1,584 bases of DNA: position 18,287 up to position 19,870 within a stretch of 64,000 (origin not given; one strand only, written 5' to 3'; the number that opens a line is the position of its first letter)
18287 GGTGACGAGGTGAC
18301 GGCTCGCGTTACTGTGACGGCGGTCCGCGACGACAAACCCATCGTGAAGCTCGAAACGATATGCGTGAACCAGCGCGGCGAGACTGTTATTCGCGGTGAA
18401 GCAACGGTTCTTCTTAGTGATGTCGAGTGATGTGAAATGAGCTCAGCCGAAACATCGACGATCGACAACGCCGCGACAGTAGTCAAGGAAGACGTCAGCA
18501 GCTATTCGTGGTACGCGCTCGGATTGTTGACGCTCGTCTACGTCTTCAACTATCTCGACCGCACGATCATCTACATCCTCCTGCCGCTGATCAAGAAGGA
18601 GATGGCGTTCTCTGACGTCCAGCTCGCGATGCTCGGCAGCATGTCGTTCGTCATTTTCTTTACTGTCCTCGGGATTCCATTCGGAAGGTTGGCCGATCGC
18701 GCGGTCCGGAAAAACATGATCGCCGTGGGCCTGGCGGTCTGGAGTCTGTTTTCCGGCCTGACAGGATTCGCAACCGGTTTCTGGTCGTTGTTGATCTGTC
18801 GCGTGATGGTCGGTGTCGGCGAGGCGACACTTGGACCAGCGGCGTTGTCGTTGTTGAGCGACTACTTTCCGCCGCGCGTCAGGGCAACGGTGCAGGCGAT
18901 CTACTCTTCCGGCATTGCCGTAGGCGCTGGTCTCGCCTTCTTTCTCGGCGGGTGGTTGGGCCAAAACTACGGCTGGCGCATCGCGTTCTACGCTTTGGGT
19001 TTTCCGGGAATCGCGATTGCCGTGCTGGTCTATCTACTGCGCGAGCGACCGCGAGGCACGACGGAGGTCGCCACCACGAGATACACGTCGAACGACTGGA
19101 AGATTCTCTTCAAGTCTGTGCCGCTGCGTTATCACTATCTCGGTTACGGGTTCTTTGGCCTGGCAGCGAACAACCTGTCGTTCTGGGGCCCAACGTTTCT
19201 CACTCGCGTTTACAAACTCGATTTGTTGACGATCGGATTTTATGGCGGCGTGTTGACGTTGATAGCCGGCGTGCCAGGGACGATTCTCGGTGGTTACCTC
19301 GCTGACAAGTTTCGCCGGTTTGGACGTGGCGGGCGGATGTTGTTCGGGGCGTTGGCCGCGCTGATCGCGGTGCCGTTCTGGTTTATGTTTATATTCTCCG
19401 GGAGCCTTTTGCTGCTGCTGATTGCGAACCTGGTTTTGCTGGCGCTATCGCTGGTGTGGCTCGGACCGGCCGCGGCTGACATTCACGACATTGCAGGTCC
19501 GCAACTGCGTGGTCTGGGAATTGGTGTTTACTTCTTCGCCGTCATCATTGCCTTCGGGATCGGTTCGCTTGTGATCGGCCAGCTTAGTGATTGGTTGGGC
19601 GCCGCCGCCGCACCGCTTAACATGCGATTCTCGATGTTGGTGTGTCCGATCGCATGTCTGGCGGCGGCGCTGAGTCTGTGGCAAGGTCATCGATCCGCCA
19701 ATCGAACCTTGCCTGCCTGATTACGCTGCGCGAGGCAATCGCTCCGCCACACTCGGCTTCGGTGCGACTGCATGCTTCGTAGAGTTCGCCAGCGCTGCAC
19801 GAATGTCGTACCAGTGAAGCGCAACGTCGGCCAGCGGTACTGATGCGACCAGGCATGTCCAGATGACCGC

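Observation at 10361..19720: Seven-gene, tightly coupled operon linking a TonB-dependent receptor to acyl-activating and acyl-modifying enzymes and an MFS transporter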

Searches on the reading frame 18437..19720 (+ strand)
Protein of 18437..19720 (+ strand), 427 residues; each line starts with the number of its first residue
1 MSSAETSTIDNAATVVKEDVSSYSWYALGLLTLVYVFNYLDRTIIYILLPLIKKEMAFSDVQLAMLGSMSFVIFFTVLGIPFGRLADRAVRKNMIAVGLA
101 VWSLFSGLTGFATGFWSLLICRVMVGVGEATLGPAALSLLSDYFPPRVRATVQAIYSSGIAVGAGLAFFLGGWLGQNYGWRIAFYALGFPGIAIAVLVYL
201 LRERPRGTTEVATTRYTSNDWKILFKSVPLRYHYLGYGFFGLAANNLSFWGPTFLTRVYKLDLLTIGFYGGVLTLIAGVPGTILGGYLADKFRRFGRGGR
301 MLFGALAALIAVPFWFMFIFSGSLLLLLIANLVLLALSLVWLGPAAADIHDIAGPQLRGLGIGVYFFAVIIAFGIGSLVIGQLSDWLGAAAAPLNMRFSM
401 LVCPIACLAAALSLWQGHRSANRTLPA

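Call 4: search_protein_families(library=pfam, proteins=[window:18437-19720:+], max_evalue=0.01)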
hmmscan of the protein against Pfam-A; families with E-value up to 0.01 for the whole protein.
window:18437-19720:+ (427 aa): 4 families
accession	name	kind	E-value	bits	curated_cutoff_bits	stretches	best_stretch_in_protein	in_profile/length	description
PF07690.21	MFS_1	-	2.6e-48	165.2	33.4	1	31-368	1-338/347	Major Facilitator Superfamily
PF00083.30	Sugar_tr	-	1.2e-10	41.4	22.3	1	62-206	48-196/452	Sugar (and other) transporter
PF03137.26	OATP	-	0.00035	19.5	25.8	1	225-320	290-384/545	Organic Anion Transporter Polypeptide (OATP) family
PF00854.27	PTR2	-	0.00042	19.8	27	1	114-201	31-120/392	POT family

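Call 5: search_protein_families(library=ncbifam, proteins=[window:18437-19720:+], max_evalue=0.01)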
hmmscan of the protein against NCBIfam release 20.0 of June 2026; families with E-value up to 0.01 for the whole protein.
window:18437-19720:+ (427 aa): 44 families (the best 25 are shown)
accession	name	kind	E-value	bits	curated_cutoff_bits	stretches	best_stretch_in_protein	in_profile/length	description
TIGR00893.1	2A0114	subfamily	5.3e-40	137.6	395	1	33-409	1-391/399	D-galactonate transporter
TIGR00895.1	2A0115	subfamily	5.6e-33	114.4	418.55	1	14-203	5-194/398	aromatic acid/H+ symport family MFS transporter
TIGR00881.1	2A0104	subfamily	3.1e-26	92.3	407.75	1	33-330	2-316/379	phosphoglycerate transporter protein PgtP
NF008586.0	PRK11551.1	equivalog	2.7e-20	72.7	410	1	21-226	10-215/406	3-(3-hydroxy-phenyl)propionate transporter MhpT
TIGR00880.1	2_A_01_02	superfamily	1.2e-18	67.6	131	1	76-201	12-137/141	multidrug resistance protein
TIGR00711.1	efflux_EmrB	subfamily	8.8e-18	64.3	230.2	1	31-203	7-178/485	DHA2 family efflux MFS transporter permease subunit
TIGR00894.1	2A0114euk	subfamily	6.5e-17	61.2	626.45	1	59-320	75-356/465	Na(+)-dependent inorganic phosphate cotransporter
NF008963.0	PRK12307.1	equivalog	1.3e-15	57.5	637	1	27-389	19-386/426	MFS transporter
NF003024.0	PRK03893.1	subfamily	2.3e-15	56.4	604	1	17-206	12-197/497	sialate:H+ symport family MFS transporter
NF053517.1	HbztTptrPcaK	equivalog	1.2e-14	54.1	770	1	9-203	2-196/437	4-hydroxybenzoate transporter PcaK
NF033896.2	MFS_LfrA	equivalog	1.9e-13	49.8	825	1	13-205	7-193/504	efflux MFS transporter LfrA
NF047787.1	PhglyTportPgtP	equivalog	3.6e-13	49.1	750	1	12-188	15-193/451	phosphoglycerate transporter PgtP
TIGR00898.1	2A0119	subfamily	8.3e-13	47.9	550.75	1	77-206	141-267/506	cation transport protein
NF000089.1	qac_MFS_AB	exception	1.5e-12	47.1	900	1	21-201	14-195/514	QacA/B family quaternary ammonium compound efflux MFS transporter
NF000031.1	MFS_efflux_LmrA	exception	4.9e-12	45.3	850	1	20-204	25-208/484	lincomycin efflux MFS transporter Lmr(A)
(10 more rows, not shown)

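Call 36: search_solved_structures(query=window:18437-19720:+, max_evalue=0.00001)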
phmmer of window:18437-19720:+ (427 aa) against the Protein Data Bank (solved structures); distinct sequences matched with E-value up to 0.00001: 35.
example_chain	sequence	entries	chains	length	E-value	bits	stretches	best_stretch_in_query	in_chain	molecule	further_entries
6e8j_A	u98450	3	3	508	2.2e-34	122.4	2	22-175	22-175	Major facilitator family transporter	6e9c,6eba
9boi_A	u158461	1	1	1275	2e-18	69.8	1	27-342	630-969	mVenus,Maltose/maltodextrin-binding periplasmic protein,Protein spinster homolog 1,Designe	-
7yub_R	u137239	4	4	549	1.4e-13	53.9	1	27-259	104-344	Sphingosine-1-phosphate transporter SPNS2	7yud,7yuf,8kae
8jhr_A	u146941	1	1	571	1.4e-13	53.8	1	27-259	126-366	Sphingosine-1-phosphate transporter SPNS2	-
8ex4_A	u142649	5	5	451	2e-13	53.3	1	27-259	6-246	Sphingosine-1-phosphate transporter SPNS2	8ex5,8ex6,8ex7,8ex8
8g92_A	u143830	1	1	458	2.5e-13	53.1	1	27-259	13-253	Sphingosine-1-phosphate transporter SPNS2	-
6e9n_A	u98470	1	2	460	2.6e-13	53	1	27-211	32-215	D-galactonate transport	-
8qv5_A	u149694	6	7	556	4.4e-13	52.2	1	27-259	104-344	Sphingosine-1-phosphate transporter SPNS2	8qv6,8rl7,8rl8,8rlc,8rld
8ufd_A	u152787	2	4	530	7.1e-13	51.5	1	38-209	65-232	Integral membrane efflux protein EFPA | Efflux pump A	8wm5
6e9o_B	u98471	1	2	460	7.2e-13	51.5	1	27-211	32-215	D-galactonate transport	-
8x6x_A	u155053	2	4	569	8.2e-13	51.3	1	38-209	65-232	Uncharacterized MFS-type transporter EfpA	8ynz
8ufe_A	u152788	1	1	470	1.6e-12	50.4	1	38-204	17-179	Integral membrane efflux protein EfpA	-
7y58_A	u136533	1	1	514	2.9e-12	49.5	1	21-203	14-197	Antiseptic resistance protein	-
29om_A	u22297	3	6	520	3e-12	49.5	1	21-203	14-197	Antiseptic resistance protein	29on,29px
9vhd_B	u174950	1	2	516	5e-12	48.7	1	36-204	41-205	Putative MFS-type transporter EfpA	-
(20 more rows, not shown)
